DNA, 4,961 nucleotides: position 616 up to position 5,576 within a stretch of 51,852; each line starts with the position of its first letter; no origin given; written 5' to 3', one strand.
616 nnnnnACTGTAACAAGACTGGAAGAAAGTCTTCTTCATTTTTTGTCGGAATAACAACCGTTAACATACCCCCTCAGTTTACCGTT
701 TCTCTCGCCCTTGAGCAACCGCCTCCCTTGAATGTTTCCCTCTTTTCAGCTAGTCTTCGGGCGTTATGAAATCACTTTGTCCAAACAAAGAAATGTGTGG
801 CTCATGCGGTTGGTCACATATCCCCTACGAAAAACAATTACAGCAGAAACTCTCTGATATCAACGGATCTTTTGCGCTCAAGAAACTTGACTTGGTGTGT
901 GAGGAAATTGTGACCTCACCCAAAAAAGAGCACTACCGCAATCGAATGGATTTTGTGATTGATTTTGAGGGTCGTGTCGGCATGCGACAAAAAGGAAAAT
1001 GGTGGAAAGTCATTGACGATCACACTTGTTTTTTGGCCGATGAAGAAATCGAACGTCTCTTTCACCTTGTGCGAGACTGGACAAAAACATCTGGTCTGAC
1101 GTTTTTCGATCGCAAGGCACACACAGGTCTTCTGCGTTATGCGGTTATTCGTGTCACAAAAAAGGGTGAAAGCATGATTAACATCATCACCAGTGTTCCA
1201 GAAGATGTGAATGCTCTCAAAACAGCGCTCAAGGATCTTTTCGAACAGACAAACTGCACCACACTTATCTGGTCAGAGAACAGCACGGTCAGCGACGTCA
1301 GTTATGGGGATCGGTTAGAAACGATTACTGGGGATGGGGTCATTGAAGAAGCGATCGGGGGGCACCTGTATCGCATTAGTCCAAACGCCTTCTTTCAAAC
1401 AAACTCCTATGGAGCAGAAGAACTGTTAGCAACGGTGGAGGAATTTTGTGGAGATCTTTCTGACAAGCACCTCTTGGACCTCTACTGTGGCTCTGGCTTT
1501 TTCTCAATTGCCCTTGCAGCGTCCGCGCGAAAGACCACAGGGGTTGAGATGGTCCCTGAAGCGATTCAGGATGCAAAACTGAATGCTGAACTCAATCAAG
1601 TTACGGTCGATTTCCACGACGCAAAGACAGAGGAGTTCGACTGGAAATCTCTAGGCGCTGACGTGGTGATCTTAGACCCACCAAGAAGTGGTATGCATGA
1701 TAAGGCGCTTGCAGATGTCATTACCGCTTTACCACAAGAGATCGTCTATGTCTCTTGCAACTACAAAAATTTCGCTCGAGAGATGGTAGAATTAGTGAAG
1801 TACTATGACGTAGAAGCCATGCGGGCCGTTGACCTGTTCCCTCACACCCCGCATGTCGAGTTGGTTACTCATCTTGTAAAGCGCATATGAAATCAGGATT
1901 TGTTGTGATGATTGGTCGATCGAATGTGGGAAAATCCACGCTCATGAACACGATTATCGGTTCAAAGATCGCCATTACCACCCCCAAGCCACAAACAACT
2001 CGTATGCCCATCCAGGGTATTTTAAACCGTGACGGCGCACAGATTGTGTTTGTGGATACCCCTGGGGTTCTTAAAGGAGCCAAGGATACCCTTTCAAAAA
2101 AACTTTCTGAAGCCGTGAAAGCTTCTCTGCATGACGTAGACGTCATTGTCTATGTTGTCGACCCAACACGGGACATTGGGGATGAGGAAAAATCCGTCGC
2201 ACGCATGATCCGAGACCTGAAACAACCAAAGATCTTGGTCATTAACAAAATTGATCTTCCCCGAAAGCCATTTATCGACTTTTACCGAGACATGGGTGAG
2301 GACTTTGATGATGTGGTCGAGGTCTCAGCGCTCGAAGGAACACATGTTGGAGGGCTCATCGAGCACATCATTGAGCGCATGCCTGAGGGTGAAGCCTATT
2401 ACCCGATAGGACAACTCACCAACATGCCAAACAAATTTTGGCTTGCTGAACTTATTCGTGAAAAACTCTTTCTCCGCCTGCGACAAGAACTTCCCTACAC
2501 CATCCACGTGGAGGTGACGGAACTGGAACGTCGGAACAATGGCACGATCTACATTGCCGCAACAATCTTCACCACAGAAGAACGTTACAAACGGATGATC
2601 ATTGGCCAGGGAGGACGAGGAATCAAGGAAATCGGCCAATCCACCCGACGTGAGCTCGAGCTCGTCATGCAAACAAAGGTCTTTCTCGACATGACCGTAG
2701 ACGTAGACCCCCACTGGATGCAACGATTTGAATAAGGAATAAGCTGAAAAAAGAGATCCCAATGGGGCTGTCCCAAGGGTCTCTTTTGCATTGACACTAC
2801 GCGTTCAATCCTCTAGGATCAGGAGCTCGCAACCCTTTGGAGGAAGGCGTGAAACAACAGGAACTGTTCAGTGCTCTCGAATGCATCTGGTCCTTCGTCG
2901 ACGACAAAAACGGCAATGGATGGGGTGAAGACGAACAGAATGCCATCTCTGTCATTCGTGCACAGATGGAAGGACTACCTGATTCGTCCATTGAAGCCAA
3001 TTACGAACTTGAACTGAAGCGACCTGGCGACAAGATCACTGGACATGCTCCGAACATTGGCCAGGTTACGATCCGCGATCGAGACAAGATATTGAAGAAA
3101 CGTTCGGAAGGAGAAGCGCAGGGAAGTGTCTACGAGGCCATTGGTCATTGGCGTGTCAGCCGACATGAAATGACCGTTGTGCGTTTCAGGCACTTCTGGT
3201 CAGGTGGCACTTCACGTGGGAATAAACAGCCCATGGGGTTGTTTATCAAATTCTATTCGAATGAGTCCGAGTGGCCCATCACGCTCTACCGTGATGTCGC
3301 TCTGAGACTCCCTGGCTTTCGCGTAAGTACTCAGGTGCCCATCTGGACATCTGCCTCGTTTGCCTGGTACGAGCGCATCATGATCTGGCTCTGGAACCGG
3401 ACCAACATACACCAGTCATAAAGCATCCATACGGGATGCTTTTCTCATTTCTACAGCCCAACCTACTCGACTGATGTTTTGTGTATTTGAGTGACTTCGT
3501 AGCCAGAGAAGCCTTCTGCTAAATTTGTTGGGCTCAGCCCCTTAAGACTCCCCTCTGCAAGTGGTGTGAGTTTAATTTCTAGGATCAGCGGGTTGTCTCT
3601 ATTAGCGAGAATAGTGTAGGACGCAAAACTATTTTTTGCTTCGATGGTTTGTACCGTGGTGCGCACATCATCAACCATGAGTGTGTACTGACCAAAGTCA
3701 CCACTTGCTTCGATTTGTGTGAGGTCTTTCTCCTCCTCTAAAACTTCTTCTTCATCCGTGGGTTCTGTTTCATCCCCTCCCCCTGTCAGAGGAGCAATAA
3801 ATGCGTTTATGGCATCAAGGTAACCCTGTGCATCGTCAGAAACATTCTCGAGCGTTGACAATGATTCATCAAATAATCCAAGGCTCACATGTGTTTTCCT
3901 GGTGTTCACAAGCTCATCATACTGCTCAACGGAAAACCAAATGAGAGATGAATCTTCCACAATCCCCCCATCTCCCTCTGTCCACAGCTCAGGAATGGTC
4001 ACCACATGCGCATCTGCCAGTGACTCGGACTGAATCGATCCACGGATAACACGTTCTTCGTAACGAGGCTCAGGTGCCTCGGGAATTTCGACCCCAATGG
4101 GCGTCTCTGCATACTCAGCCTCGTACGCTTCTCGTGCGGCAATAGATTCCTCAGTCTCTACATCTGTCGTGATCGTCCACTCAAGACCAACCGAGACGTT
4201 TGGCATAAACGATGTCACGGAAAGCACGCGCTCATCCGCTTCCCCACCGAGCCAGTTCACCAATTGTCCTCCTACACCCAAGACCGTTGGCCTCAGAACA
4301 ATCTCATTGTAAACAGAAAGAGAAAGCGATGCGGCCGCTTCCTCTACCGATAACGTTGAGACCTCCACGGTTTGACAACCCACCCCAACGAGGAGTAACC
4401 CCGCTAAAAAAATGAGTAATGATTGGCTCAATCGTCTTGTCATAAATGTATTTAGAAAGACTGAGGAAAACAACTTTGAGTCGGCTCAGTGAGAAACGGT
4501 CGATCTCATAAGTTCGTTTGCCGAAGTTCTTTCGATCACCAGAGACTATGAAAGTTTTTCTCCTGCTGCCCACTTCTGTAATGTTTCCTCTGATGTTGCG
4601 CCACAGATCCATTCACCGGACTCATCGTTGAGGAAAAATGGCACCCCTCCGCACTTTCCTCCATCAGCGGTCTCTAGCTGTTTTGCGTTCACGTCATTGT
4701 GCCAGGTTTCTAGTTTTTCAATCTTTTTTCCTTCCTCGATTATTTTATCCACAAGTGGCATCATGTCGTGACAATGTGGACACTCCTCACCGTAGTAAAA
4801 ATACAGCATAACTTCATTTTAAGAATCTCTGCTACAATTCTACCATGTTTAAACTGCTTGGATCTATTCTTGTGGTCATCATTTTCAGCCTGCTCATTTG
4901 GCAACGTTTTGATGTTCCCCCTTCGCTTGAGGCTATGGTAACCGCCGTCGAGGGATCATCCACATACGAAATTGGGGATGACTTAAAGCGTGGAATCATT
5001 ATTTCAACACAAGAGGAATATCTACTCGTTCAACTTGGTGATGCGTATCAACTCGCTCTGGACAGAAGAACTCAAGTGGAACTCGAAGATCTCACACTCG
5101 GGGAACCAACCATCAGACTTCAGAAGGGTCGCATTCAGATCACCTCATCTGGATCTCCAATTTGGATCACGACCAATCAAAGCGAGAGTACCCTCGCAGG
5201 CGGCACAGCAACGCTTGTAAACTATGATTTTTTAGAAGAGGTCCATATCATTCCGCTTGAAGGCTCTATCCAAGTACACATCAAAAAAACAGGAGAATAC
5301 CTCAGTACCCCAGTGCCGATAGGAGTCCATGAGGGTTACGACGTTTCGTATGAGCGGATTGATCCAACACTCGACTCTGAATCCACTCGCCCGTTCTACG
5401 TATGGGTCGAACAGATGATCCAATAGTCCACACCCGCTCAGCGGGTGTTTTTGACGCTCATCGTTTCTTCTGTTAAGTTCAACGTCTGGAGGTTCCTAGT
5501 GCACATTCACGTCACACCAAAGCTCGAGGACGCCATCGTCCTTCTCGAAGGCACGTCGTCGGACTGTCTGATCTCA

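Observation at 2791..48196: Ten compositionally foreign, self-contained single-gene cassettes scattered through a housekeeping backbone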

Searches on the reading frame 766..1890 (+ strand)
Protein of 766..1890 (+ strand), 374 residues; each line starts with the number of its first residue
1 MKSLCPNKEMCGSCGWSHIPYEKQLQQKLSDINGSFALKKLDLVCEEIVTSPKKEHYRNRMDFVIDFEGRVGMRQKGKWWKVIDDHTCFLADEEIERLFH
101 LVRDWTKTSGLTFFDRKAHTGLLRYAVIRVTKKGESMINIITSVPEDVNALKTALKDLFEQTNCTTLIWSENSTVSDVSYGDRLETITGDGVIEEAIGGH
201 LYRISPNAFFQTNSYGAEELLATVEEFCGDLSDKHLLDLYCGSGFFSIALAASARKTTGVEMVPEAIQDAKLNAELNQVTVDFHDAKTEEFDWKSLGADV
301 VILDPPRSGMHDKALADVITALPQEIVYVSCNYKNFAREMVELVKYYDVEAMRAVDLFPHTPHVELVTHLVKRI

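Call 5: search_protein_families(library=pfam, proteins=[window:766-1890:+], max_evalue=0.00001)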
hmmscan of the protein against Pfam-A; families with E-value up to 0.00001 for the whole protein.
window:766-1890:+ (374 aa): 7 families
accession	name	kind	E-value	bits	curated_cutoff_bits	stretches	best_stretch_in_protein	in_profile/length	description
PF05958.17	tRNA_U5-meth_tr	-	6.7e-26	91.6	23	1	201-371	171-355/357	tRNA (Uracil-5-)-methyltransferase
PF13847.12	Methyltransf_31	-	8.5e-12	45.4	27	1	232-345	3-127/145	Methyltransferase domain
PF13649.12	Methyltransf_25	-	1.3e-07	32.7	27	1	237-303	2-70/97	Methyltransferase domain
PF05175.20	MTS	-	7.3e-07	29.4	23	1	216-307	19-108/170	Methyltransferase small domain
PF06325.19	PrmA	-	1.6e-06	28.3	22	1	231-302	160-231/296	Ribosomal protein L11 methyltransferase (PrmA)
PF02475.24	TRM5-TYW2_MTfase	-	6e-06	26.8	28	0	235-309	39-116/164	TRM5/TYW2 methyltransferase domain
PF03602.21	Cons_hypoth95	-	8.2e-06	26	24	0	231-311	40-127/182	Conserved hypothetical protein 95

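Call 60: find_encoding_contigs(protein=window:766-1890:+, flank=10000, max_places=2)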
Protein window:766-1890:+ (374 aa): 8 contigs read that carry it; 2 places shown.
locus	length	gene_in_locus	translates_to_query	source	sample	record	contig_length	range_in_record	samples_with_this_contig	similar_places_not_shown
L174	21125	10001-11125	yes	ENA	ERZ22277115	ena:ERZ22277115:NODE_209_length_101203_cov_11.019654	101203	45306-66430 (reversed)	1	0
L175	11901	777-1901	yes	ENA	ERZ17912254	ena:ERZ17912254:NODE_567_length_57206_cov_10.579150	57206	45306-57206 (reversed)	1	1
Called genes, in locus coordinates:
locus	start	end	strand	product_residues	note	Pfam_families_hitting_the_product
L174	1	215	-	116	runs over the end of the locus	PF01196:Ribosomal_L17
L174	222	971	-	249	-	PF01193:RNA_pol_L, PF01000:RNA_pol_A_bac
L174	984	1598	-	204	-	PF00163:Ribosomal_S4, PF01479:S4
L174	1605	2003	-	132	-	PF00411:Ribosomal_S11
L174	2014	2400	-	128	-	PF00416:Ribosomal_S13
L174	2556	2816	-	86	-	PF01176:eIF-1a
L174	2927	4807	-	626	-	PF01411:tRNA-synt_2c, PF07973:tRNA_SAD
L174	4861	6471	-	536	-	PF03023:MurJ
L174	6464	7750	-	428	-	PF02412:TSP_3 (faint), PF18884:TSP3_bac (weak), PF00801:PKD, PF18911:PKD_4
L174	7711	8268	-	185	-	PF06130:PTAC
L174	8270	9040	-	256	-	PF01544:CorA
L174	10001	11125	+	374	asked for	PF05958:tRNA_U5-meth_tr, PF05175:MTS (weak), PF02475:TRM5-TYW2_MTfase (weak), PF03602:Cons_hypoth95 (weak), PF06325:PrmA (weak), PF13847:Methyltransf_31, PF13649:Methyltransf_25 (weak)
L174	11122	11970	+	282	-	PF01926:MMR_HSR1, PF02421:FeoB_N, PF04548:AIG1, PF00009:GTP_EFTU, PF00350:Dynamin_N (weak), PF07650:KH_2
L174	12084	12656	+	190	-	-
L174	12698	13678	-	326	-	-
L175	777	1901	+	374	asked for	PF05958:tRNA_U5-meth_tr, PF05175:MTS (weak), PF02475:TRM5-TYW2_MTfase (weak), PF03602:Cons_hypoth95 (weak), PF06325:PrmA (weak), PF13847:Methyltransf_31, PF13649:Methyltransf_25 (weak)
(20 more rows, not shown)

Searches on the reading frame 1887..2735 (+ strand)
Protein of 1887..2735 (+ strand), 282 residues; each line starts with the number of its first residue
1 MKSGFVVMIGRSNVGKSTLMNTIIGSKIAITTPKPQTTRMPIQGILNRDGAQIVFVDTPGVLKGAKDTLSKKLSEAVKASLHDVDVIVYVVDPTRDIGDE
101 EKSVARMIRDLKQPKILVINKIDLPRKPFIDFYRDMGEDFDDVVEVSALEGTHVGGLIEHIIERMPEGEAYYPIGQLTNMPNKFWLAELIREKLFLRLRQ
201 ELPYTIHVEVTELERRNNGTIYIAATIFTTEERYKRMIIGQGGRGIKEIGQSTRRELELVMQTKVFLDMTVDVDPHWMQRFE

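Call 5: search_protein_families(library=pfam, proteins=[window:1887-2735:+], max_evalue=0.00001)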
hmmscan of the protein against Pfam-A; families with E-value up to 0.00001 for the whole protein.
window:1887-2735:+ (282 aa): 6 families
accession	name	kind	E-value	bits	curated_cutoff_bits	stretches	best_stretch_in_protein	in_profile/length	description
PF01926.29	MMR_HSR1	-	3.9e-28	98.3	21.9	1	6-121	2-113/113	50S ribosome-binding GTPase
PF04548.22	AIG1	-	3.4e-12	46.6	27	1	6-116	3-115/212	AIG1 family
PF07650.23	KH_2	-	6.3e-12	45.6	22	1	201-277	1-77/78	KH domain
PF00350.29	Dynamin_N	-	6.5e-12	46.2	27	1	49-121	99-167/168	Dynamin family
PF00009.33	GTP_EFTU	-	3.2e-11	43.6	26.5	1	48-166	66-187/188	Elongation factor Tu GTP binding domain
PF02421.24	FeoB_N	-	2.4e-10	40.6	27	1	6-159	3-154/156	Ferrous iron transport protein B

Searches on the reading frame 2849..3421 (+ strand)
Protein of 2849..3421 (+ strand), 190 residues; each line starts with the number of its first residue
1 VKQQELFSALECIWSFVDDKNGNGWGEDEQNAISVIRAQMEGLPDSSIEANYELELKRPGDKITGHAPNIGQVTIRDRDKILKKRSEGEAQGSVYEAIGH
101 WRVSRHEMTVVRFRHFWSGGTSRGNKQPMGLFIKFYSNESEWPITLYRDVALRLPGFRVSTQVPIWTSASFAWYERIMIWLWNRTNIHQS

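Call 4: search_protein_families(library=pfam, proteins=[window:2849-3421:+], max_evalue=0.01)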
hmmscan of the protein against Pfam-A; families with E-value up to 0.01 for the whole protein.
window:2849-3421:+ (190 aa): 0 families

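Call 35: search_protein_families(library=ncbifam, proteins=[window:2849-3421:+], max_evalue=0.01)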
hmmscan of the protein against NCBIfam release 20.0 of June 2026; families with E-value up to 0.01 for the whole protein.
window:2849-3421:+ (190 aa): 0 families

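Call 36: search_protein_families(library=phrogs, proteins=[window:2849-3421:+], max_evalue=0.01)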
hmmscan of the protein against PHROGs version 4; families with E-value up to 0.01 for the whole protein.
window:2849-3421:+ (190 aa): 0 families

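Call 37: search_protein_families(library=padloc, proteins=[window:2849-3421:+], max_evalue=0.01)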
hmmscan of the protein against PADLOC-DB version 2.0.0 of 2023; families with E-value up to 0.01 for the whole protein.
window:2849-3421:+ (190 aa): 0 families

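Call 50: search_protein_families(library=pfam, proteins=[window:2849-3421:+], max_evalue=5)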
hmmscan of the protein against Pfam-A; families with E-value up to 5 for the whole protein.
window:2849-3421:+ (190 aa): 0 families

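Call 83: list_cluster_members(proteins=[window:2849-3421:+, window:46393-46599:-, window:47872-48171:+, window:32027-32344:+, window:5499-6392:+, window:16676-17962:+, window:25374-26618:-])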
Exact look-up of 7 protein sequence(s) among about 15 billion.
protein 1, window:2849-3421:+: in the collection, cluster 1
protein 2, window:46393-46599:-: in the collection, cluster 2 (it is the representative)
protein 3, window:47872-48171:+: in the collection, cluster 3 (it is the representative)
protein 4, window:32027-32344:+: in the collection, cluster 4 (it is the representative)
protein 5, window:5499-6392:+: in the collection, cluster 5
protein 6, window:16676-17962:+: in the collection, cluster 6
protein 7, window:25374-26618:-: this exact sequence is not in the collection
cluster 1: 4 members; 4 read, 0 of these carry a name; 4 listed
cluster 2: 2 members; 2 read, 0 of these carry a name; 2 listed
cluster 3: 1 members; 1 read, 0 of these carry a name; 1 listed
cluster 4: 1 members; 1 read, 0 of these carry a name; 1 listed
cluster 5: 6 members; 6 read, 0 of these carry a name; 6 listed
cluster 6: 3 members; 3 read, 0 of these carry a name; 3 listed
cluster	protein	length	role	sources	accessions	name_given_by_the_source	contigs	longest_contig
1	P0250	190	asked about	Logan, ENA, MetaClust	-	-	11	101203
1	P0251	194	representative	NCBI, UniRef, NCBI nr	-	-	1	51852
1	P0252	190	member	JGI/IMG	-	-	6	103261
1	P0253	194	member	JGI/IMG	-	-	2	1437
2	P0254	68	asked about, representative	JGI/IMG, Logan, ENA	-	-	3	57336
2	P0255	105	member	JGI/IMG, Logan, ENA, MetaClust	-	-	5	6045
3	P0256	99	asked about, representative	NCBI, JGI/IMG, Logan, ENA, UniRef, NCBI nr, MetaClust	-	-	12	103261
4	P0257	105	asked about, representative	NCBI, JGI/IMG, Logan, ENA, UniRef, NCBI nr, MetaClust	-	-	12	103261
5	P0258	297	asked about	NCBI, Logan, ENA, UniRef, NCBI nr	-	-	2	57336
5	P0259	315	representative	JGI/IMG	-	-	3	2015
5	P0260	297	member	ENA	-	-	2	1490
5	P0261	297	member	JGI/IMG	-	-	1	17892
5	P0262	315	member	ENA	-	-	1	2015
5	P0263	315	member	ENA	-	-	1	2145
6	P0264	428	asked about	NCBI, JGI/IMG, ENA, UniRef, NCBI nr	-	-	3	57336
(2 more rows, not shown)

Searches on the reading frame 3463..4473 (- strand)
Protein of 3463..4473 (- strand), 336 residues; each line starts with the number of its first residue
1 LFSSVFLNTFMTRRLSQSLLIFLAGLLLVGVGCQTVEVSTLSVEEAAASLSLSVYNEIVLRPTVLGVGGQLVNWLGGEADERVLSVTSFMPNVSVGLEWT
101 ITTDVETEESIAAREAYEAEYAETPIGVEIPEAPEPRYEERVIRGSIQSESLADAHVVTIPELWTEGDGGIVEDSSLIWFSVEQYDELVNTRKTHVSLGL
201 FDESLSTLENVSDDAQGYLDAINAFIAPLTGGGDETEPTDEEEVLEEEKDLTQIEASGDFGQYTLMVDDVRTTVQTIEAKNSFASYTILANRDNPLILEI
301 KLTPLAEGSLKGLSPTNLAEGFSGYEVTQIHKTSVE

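Call 5: search_protein_families(library=pfam, proteins=[window:3463-4473:-], max_evalue=0.00001)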
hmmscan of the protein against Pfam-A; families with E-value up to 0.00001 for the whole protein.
window:3463-4473:- (336 aa): 0 families

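Call 25: search_protein_families(library=pfam, proteins=[window:3463-4473:-], max_evalue=0.001)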
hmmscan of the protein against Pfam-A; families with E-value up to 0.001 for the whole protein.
window:3463-4473:- (336 aa): 0 families

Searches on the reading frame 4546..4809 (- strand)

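Call 24: search_protein_families(library=pfam, proteins=[window:4546-4809:-], max_evalue=0.001)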
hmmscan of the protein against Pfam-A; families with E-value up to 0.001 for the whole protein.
window:4546-4809:- (87 aa): 1 family
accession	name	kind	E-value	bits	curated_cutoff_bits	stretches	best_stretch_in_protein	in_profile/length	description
PF00085.26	Thioredoxin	-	0.00081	19.8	23.5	1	5-80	25-100/103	Thioredoxin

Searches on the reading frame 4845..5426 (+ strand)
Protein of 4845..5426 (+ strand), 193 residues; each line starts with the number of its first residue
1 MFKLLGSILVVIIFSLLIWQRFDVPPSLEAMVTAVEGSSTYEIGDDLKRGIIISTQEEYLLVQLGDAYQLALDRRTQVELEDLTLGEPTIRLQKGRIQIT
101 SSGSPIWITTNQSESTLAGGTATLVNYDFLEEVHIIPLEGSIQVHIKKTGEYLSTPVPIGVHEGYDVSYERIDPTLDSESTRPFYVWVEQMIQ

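Call 5: search_protein_families(library=pfam, proteins=[window:4845-5426:+], max_evalue=0.00001)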
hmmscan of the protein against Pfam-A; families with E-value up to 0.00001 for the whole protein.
window:4845-5426:+ (193 aa): 0 families

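Call 25: search_protein_families(library=pfam, proteins=[window:4845-5426:+], max_evalue=0.001)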
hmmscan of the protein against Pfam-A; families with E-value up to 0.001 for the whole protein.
window:4845-5426:+ (193 aa): 1 family
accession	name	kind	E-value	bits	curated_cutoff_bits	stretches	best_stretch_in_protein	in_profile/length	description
PF04773.18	FecR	-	0.00044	21.1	24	1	53-126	3-81/97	FecR protein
